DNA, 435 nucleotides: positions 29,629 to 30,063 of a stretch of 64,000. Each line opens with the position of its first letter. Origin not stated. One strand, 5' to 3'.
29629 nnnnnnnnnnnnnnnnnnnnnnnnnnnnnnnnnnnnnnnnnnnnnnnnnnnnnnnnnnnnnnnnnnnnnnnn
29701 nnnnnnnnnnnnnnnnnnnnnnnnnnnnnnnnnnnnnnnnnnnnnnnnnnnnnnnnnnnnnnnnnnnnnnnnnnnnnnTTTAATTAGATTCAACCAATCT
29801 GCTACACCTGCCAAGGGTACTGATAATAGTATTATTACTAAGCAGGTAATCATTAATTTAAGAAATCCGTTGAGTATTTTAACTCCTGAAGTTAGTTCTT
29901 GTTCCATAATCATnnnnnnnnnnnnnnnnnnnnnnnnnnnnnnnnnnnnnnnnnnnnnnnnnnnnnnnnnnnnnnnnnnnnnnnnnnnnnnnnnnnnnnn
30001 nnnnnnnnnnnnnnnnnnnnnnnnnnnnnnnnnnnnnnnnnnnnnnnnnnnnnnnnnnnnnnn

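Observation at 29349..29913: Tandem pair of small membrane peptides with their own terminator in the gap between GH16 and waaA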

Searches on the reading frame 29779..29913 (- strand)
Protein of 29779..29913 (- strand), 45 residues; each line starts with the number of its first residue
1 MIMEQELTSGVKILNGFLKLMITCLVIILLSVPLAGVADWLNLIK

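Call 6: search_protein_families(library=pfam, proteins=[window:29779-29913:-], max_evalue=10)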
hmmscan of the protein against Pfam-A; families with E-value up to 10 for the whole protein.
seq(45 aa): 0 families

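Call 7: search_protein_families(library=ncbifam, proteins=[window:29779-29913:-], max_evalue=10)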
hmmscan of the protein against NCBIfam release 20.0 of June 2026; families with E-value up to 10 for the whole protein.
seq(45 aa): 0 families

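Call 10: find_homologous_proteins(query=window:29779-29913:-, max_evalue=10)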
Query seq(45 aa) (45 aa): 15 proteins with E <= 10 among 15 candidates.
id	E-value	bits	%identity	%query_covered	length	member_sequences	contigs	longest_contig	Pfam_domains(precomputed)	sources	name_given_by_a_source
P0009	2.4e-18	81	93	100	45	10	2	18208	-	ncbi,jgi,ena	jgi:hypothetical protein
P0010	1.3e-17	79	89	100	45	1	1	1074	-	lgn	-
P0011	2.3e-17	78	89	100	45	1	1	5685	-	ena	-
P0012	1.4e-16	76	86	96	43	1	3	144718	-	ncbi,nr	ncbi:hypothetical protein [Maribacter sp.]|nr:hypothetical protein [Maribacter sp.]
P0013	2.4e-16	75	88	96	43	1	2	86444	-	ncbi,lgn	-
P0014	2.2e-15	72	86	96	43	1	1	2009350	-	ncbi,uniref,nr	ncbi:hypothetical protein SAMN05421797_1011078 [Maribacter ulvicola]|uniref:Uncharacterized protein 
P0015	2.5e-15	72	80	100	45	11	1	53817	-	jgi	-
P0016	4.8e-15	71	84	98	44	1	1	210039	-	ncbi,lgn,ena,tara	tara:strand:- start:1189 stop:1323 length:135 start_codon:yes stop_codon:yes gene_type:complete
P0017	5.3e-15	71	80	100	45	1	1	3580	-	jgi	-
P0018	1.3e-14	70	81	93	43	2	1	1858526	-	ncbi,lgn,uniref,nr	ncbi:hypothetical protein CLV90_0876 [Maribacter spongiicola]|uniref:Uncharacterized protein n=1 Tax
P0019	7.6e-14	67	77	98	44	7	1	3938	-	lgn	-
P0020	1.2e-13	67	73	100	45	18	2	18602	-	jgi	jgi:hypothetical protein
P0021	1.4e-10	57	70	98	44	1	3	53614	-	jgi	jgi:hypothetical protein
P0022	1.4e-9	54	69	93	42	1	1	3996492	-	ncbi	ncbi:hypothetical protein [Maribacter sp. R77961]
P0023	1.7e-9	54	69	93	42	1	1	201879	-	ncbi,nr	ncbi:hypothetical protein [Maribacter sp. 4U21]|nr:hypothetical protein [Maribacter sp. 4U21]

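Call 13: find_related_loci(query=A2, collection=genome_contigs, flank=6000)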
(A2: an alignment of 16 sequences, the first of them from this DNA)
Query A2 (45 aa) in genome_contigs; peptide patterns used: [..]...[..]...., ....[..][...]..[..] (x = any residue, [..] = any of these).
102 stretches matched a pattern; 36 encode a relative of the query (tblastn E <= 1e-3); 36 distinct loci.
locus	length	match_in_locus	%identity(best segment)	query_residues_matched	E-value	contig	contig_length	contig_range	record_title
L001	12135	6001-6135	98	1-45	2e-24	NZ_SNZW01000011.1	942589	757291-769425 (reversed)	Maribacter caenipelagi strain CECT 8455 Ga0244633_101, whole genome shotgun sequence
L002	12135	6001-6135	96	1-45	3e-24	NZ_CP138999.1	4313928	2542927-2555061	Maribacter sp. R86514 chromosome, complete genome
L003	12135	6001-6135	96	1-45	3e-24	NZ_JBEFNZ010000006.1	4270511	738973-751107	Maribacter sp. Asnod1-A12 12876S00006.1, whole genome shotgun sequence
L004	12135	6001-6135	93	1-45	9e-24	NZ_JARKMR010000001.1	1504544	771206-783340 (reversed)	Maribacter zhoushanensis strain SA7 NODE_1_length_1504544_cov_283.777215, whole genome shotgun sequence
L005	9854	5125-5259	93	1-45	9e-24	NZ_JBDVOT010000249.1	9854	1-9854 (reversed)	MAG: Maribacter sp. isolate LC.101.F.A3_199_75 LC_101_F_A3_199_75_000000000249, whole genome shotgun sequence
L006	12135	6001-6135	98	1-45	1e-23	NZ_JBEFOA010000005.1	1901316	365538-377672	Maribacter sp. Asnod2-G09 12893S00005.1, whole genome shotgun sequence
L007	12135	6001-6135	93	1-45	4e-23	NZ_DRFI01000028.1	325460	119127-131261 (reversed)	MAG: Maribacter sp. isolate HyVt-319 HyVt-319_k145_75817, whole genome shotgun sequence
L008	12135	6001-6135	93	1-45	3e-23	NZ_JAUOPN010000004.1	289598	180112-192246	Maribacter sp. 1_MG-2023 strain G3R17 KICIDAOE_4, whole genome shotgun sequence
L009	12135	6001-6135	91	1-45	9e-23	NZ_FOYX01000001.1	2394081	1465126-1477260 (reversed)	Maribacter stanieri strain DSM 19891, whole genome shotgun sequence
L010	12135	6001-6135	87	1-45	1e-22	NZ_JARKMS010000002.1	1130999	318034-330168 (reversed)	Maribacter huludaoensis strain M208 NODE_2_length_1130999_cov_220.751142, whole genome shotgun sequence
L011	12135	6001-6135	80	1-45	2e-20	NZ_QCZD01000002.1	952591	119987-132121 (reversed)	Maribacter litoralis strain SDRB-Phe2 scaffold_2, whole genome shotgun sequence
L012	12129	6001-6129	84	2-44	6e-20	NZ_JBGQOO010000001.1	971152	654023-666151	Maribacter spongiicola strain W20_SRS_FM15 NODE_1_length_971152_cov_159.588575, whole genome shotgun sequence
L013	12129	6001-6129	84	2-44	6e-20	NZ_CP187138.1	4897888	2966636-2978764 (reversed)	Maribacter sp. IgM3_T14_3 chromosome, complete genome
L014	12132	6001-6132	77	1-44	1e-19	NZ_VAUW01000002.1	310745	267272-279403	Maribacter sp. ACAM166 NODE_2_length_310745_cov_144.871, whole genome shotgun sequence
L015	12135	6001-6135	78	1-45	2e-19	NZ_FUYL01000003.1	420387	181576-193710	Maribacter arcticus strain DSM 23546, whole genome shotgun sequence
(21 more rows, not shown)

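Call 27: search_protein_representatives(alignment_id=A2)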
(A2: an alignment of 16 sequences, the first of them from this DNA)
Query: 16 sequences, 45 profile positions. Proteins with E-value up to 0.001 (for the whole library): 21; up to 1e-10: 3; up to 1e-30: 0. The best 21 are listed.
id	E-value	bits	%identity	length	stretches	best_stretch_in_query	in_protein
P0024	3.5e-22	94.1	-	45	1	1-44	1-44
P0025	5.9e-20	86.9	-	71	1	2-44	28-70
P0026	2.0e-15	72.4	-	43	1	3-44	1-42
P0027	2.7e-09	52.8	-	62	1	2-44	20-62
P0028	1.5e-08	50.4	-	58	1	3-38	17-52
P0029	3.3e-08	49.3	-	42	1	3-43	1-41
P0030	7.2e-08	48.2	-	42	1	3-44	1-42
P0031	7.3e-08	48.2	-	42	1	3-39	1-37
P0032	2.5e-07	46.5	-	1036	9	9-29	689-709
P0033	5.9e-07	45.3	-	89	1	2-42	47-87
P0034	7.5e-07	45.0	-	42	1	3-44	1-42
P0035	1.4e-06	44.1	-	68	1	2-43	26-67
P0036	1.5e-06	44.0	-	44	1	3-37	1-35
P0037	2.9e-06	43.1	-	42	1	3-40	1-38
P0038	1.3e-05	41.0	-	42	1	3-38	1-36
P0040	5.9e-05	38.9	-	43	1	3-44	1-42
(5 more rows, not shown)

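Call 32: find_homologous_proteins(query=A3, max_evalue=0.01)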
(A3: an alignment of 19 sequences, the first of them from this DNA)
Query A3 (19 sequences) (43 aa, profile of the alignment): 459 proteins with E <= 0.01 among 2108 candidates; the best 120 are listed.
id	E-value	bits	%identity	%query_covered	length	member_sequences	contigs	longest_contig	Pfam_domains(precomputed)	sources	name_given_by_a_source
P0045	5.0e-20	89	66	95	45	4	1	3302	-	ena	-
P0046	1.3e-19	87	68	95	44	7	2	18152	-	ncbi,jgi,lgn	jgi:hypothetical protein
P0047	1.5e-19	87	71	98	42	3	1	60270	-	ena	-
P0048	2.0e-19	87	63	100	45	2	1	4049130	-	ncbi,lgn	-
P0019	3.3e-19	86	76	98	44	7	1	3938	-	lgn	-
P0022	3.5e-19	86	69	98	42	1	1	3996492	-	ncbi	ncbi:hypothetical protein [Maribacter sp. R77961]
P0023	3.6e-19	86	69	98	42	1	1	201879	-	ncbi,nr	ncbi:hypothetical protein [Maribacter sp. 4U21]|nr:hypothetical protein [Maribacter sp. 4U21]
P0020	3.7e-19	86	72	100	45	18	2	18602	-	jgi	jgi:hypothetical protein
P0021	4.1e-19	86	69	98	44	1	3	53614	-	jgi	jgi:hypothetical protein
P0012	4.3e-19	86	86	100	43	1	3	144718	-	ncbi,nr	ncbi:hypothetical protein [Maribacter sp.]|nr:hypothetical protein [Maribacter sp.]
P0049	4.5e-19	86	76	98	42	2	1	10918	-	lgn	-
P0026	4.8e-19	86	54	95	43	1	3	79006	-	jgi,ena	-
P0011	5.1e-19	86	88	100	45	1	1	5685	-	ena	-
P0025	5.3e-19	86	63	100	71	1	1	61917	-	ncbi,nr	ncbi:hypothetical protein BFP75_04035 [Maribacter sp. 4G9]|nr:hypothetical protein BFP75_04035 [Mari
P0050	6.3e-19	85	76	98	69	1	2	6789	-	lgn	-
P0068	6.2e-18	82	53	70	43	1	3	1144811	-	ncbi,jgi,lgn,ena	ncbi:hypothetical protein ACA086_14470 [Muriicola sp. E247]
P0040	4.7e-17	79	50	70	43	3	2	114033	-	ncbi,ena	-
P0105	6.0e-17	79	47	70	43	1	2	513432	-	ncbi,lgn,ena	-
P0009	6.4e-17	79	93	100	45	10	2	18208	-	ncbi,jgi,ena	jgi:hypothetical protein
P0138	1.8e-16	77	68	86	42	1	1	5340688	-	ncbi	-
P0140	1.9e-16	77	53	70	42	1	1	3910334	-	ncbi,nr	ncbi:hypothetical protein [Costertonia aggregata]|nr:hypothetical protein [Costertonia aggregata]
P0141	2.0e-16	77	58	77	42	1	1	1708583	-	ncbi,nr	ncbi:hypothetical protein [Pelagihabitans pacificus]|nr:hypothetical protein [Pelagihabitans pacific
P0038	2.1e-16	77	63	70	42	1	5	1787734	-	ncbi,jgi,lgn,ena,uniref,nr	ncbi:hypothetical protein CLV91_0250 [Maribacter vaceletii]|uniref:Uncharacterized protein n=1 Tax=M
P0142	2.1e-16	77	62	98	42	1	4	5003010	-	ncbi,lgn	ncbi:hypothetical protein ZORO111903_11390 [Zobellia roscoffensis]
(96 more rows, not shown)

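Call 33: find_encoding_contigs(protein=P0142, flank=5000, max_places=2)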
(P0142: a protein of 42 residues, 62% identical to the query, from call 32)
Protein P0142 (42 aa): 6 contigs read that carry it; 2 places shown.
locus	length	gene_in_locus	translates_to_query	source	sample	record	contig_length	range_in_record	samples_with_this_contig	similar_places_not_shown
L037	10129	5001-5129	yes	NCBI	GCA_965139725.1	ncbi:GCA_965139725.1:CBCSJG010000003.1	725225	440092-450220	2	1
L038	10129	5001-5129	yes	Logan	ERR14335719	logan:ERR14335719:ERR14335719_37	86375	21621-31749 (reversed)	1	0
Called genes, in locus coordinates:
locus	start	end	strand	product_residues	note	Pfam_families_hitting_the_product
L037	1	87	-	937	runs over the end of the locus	PF16078:2-oxogl_dehyd_N, PF00676:E1_dh, PF02779:Transket_pyr, PF16870:OxoGdeHyase_C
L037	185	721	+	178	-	-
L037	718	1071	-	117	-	-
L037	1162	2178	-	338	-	PF01073:3Beta_HSD, PF01370:Epimerase, PF02719:Polysacc_synt_2 (weak), PF04321:RmlD_sub_bind, PF16363:GDP_Man_Dehyd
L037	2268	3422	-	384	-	PF00155:Aminotran_1_2, PF00266:Aminotran_5, PF01041:DegT_DnrJ_EryC1, PF01212:Beta_elim_lyase, PF01053:Cys_Met_Meta_PP (weak)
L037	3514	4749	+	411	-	PF04413:Glycos_transf_N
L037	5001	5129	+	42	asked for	-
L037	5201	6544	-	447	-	PF01408:GFO_IDH_MocA, PF22725:GFO_IDH_MocA_C3 (weak), PF02894:GFO_IDH_MocA_C (weak), PF19051:GFO_IDH_MocA_C2 (faint)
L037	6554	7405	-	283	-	PF01261:AP_endonuc_2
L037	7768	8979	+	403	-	PF01557:FAA_hydrolase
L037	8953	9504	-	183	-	PF04542:Sigma70_r2, PF08281:Sigma70_r4_2, PF04545:Sigma70_r4 (weak)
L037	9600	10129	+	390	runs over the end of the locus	PF04773:FecR, PF16344:FecR_C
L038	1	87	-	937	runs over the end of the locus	PF16078:2-oxogl_dehyd_N, PF00676:E1_dh, PF02779:Transket_pyr, PF16870:OxoGdeHyase_C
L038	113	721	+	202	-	-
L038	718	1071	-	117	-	-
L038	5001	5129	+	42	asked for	-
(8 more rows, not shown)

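Call 34: find_encoding_contigs(protein=P0140, flank=5000, max_places=1)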
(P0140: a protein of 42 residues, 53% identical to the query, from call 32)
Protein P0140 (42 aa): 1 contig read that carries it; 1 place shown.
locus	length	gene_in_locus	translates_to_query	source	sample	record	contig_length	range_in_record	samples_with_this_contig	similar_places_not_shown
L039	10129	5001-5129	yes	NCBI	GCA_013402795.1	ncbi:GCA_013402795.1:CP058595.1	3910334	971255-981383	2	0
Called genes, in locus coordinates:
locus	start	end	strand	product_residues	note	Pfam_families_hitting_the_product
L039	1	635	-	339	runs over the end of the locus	PF00106:adh_short (faint), PF01073:3Beta_HSD, PF01370:Epimerase, PF02719:Polysacc_synt_2 (weak), PF04321:RmlD_sub_bind, PF16363:GDP_Man_Dehyd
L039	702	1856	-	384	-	PF00155:Aminotran_1_2, PF00266:Aminotran_5, PF01041:DegT_DnrJ_EryC1, PF01053:Cys_Met_Meta_PP (weak), PF01212:Beta_elim_lyase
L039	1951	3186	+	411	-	PF04413:Glycos_transf_N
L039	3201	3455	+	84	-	-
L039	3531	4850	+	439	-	PF00083:Sugar_tr, PF07690:MFS_1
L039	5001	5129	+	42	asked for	-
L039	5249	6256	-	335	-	PF04055:Radical_SAM, PF06463:Mob_synth_C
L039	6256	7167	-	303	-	PF01967:MoaC, PF00994:MoCF_biosynth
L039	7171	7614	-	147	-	PF02391:MoaE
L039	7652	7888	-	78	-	PF02597:ThiS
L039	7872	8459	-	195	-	PF12804:NTP_transf_3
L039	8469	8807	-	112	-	PF00126:HTH_1 (weak)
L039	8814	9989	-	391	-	PF03453:MoeA_N, PF00994:MoCF_biosynth, PF03454:MoeA_C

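Call 35: find_encoding_contigs(protein=P0068, flank=5000, max_places=1)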
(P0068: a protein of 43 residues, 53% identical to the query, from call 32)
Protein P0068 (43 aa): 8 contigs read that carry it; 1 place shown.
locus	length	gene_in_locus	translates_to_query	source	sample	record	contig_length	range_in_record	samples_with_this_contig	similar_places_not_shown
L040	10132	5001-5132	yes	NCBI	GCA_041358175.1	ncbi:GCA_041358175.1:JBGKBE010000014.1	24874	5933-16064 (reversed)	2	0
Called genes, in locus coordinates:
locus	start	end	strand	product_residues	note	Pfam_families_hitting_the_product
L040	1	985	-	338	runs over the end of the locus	PF01073:3Beta_HSD, PF01370:Epimerase, PF02719:Polysacc_synt_2 (weak), PF04321:RmlD_sub_bind, PF16363:GDP_Man_Dehyd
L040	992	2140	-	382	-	PF00155:Aminotran_1_2, PF00266:Aminotran_5 (weak), PF01041:DegT_DnrJ_EryC1, PF01212:Beta_elim_lyase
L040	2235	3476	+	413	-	PF04413:Glycos_transf_N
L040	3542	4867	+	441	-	PF00083:Sugar_tr, PF07690:MFS_1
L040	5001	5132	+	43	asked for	-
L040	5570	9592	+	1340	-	PF07494:Reg_prop (faint), PF23748:Beta-prop_LRRK2 (faint), PF07495:Y_Y_Y, PF00512:HisKA, PF02518:HATPase_c, PF00072:Response_reg, PF00165:HTH_AraC, PF12833:HTH_18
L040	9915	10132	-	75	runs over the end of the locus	-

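Call 37: find_encoding_contigs(protein=P0038, flank=5000, max_places=1)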
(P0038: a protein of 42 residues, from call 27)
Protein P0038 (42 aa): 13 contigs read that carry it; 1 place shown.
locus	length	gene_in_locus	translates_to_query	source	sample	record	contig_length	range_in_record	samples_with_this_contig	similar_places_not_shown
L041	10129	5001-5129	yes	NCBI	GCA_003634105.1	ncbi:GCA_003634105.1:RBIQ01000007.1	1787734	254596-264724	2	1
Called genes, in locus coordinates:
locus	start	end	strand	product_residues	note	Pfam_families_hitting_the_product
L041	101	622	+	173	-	-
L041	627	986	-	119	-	-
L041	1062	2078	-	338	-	PF00106:adh_short (faint), PF01073:3Beta_HSD, PF01370:Epimerase, PF02719:Polysacc_synt_2 (weak), PF04321:RmlD_sub_bind, PF16363:GDP_Man_Dehyd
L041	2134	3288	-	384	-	PF00155:Aminotran_1_2, PF00266:Aminotran_5 (weak), PF01041:DegT_DnrJ_EryC1, PF01053:Cys_Met_Meta_PP (weak), PF01212:Beta_elim_lyase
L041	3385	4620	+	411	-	PF04413:Glycos_transf_N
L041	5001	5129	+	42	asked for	-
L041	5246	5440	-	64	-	-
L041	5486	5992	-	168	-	PF01978:TrmB (faint)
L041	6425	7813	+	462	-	PF01546:Peptidase_M20, PF07687:M20_dimer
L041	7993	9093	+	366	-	PF14362:DUF4407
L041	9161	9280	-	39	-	-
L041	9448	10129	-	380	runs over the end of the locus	PF00072:Response_reg, PF00535:Glycos_transf_2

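Call 38: find_encoding_contigs(protein=P0141, flank=5000, max_places=1)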
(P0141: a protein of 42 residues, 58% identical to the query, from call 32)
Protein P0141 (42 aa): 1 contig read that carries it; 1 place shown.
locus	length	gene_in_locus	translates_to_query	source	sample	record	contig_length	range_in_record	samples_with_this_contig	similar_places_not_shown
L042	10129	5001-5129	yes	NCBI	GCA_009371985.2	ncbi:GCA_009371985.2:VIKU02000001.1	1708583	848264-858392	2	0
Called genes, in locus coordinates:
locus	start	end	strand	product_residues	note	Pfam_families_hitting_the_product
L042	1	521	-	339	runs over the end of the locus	PF00106:adh_short (weak), PF01073:3Beta_HSD, PF01370:Epimerase, PF02719:Polysacc_synt_2 (weak), PF04321:RmlD_sub_bind, PF16363:GDP_Man_Dehyd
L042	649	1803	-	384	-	PF00155:Aminotran_1_2, PF00266:Aminotran_5, PF01041:DegT_DnrJ_EryC1, PF01053:Cys_Met_Meta_PP (weak), PF01212:Beta_elim_lyase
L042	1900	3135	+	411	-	PF04413:Glycos_transf_N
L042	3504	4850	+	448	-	PF00083:Sugar_tr, PF07690:MFS_1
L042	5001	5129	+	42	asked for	-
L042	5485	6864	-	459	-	PF07992:Pyr_redox_2, PF13738:Pyr_redox_3, PF00070:Pyr_redox, PF02852:Pyr_redox_dim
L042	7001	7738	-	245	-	PF00702:Hydrolase, PF12710:HAD (faint), PF13419:HAD_2, PF13242:Hydrolase_like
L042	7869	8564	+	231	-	PF06026:Rib_5-P_isom_A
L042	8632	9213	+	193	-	PF00027:cNMP_binding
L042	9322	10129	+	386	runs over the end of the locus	PF00465:Fe-ADH, PF25137:ADH_Fe_C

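Call 52: search_solved_structures(query=A3, max_evalue=10)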
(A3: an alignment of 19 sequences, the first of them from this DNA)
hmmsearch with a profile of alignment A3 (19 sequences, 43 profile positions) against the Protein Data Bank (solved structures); distinct sequences matched with E-value up to 10: 0.

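Call 54: search_protein_families(library=padloc, proteins=[window:29779-29907:-], max_evalue=10)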
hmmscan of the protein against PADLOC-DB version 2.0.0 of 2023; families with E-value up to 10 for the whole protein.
seq(43 aa): 0 families

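Call 55: search_protein_families(library=phrogs, proteins=[window:29779-29907:-], max_evalue=10)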
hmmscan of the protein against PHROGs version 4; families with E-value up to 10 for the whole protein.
seq(43 aa): 2 families
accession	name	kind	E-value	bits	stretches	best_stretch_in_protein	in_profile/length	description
phrog_17973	-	unknown function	0.013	16.6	1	7-28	7-28/68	-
phrog_11408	-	unknown function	0.4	10.9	1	9-33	5-29/247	-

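Call 59: find_encoding_contigs(protein=P0040, flank=4000, max_places=1)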
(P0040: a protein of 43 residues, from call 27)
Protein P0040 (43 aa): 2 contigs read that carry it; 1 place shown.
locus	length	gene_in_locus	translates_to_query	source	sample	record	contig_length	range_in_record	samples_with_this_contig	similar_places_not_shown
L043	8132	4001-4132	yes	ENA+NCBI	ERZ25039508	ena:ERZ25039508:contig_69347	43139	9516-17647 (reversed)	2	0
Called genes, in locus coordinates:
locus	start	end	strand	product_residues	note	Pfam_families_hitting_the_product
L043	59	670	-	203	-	PF01041:DegT_DnrJ_EryC1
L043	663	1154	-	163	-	PF00155:Aminotran_1_2, PF01041:DegT_DnrJ_EryC1, PF01212:Beta_elim_lyase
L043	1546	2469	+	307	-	PF04413:Glycos_transf_N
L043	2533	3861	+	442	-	PF00083:Sugar_tr, PF07690:MFS_1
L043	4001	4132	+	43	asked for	-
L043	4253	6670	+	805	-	PF13620:CarboxypepD_reg, PF13715:CarbopepD_reg_2, PF07715:Plug, PF00593:TonB_dep_Rec_b-barrel, PF14905:OMP_b-brl_3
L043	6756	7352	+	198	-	PF01569:PAP2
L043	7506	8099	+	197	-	PF13505:OMP_b-brl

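Call 60: find_encoding_contigs(protein=P0105, flank=4000, max_places=1)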
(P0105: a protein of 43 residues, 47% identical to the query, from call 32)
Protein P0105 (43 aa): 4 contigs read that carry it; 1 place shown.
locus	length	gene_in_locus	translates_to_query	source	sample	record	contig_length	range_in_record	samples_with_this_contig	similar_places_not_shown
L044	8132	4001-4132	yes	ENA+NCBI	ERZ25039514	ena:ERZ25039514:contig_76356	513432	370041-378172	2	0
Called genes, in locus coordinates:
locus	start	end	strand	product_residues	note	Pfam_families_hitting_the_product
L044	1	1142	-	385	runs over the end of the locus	PF00155:Aminotran_1_2, PF00266:Aminotran_5 (weak), PF01041:DegT_DnrJ_EryC1, PF01212:Beta_elim_lyase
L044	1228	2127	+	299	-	PF04413:Glycos_transf_N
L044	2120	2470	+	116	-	-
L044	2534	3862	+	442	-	PF00083:Sugar_tr, PF07690:MFS_1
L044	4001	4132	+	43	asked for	-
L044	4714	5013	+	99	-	-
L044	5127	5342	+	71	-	-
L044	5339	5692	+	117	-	-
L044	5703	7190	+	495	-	PF00361:Proton_antipo_M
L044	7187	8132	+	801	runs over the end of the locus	PF10070:DabA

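Call 61: find_encoding_contigs(protein=P0138, flank=4000, max_places=1)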
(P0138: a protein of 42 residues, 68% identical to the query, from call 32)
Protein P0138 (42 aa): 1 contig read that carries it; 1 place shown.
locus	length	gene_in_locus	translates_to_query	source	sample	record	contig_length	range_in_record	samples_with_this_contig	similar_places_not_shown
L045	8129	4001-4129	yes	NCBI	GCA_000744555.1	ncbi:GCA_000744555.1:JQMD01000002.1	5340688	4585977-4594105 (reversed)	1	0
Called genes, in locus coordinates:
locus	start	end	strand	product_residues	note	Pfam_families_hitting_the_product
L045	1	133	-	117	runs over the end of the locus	-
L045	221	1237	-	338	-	PF01073:3Beta_HSD, PF01370:Epimerase, PF02719:Polysacc_synt_2 (weak), PF04321:RmlD_sub_bind, PF16363:GDP_Man_Dehyd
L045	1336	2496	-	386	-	PF00155:Aminotran_1_2, PF00266:Aminotran_5, PF01041:DegT_DnrJ_EryC1, PF01212:Beta_elim_lyase, PF01053:Cys_Met_Meta_PP (weak)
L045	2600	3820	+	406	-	PF04413:Glycos_transf_N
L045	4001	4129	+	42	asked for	-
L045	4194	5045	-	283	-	PF01261:AP_endonuc_2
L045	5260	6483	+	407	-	PF01557:FAA_hydrolase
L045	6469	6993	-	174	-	PF04542:Sigma70_r2, PF08281:Sigma70_r4_2, PF04545:Sigma70_r4 (weak)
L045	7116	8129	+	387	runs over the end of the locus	PF04773:FecR, PF16344:FecR_C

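Call 62: predict_structure(alignment_id=A3)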
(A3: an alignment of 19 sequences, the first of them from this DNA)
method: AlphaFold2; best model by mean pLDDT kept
length: 43 residues; sequences in the alignment: 19
mean_pLDDT: 84.1   pTM: 0.47
mean pLDDT of the five models: 84.1, 84.0, 83.8, 82.1, 81.5
residues with pLDDT >= 90: 23; 70-90: 12; 50-70: 7; < 50: 1
segments of 3 or more residues with pLDDT < 50: none
pLDDT, mean of each block of 10 residues (from residue 1): 65 93 96 88 66
secondary structure, 60 per line:
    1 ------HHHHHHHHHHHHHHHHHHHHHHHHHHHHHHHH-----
elements in order: H7-38
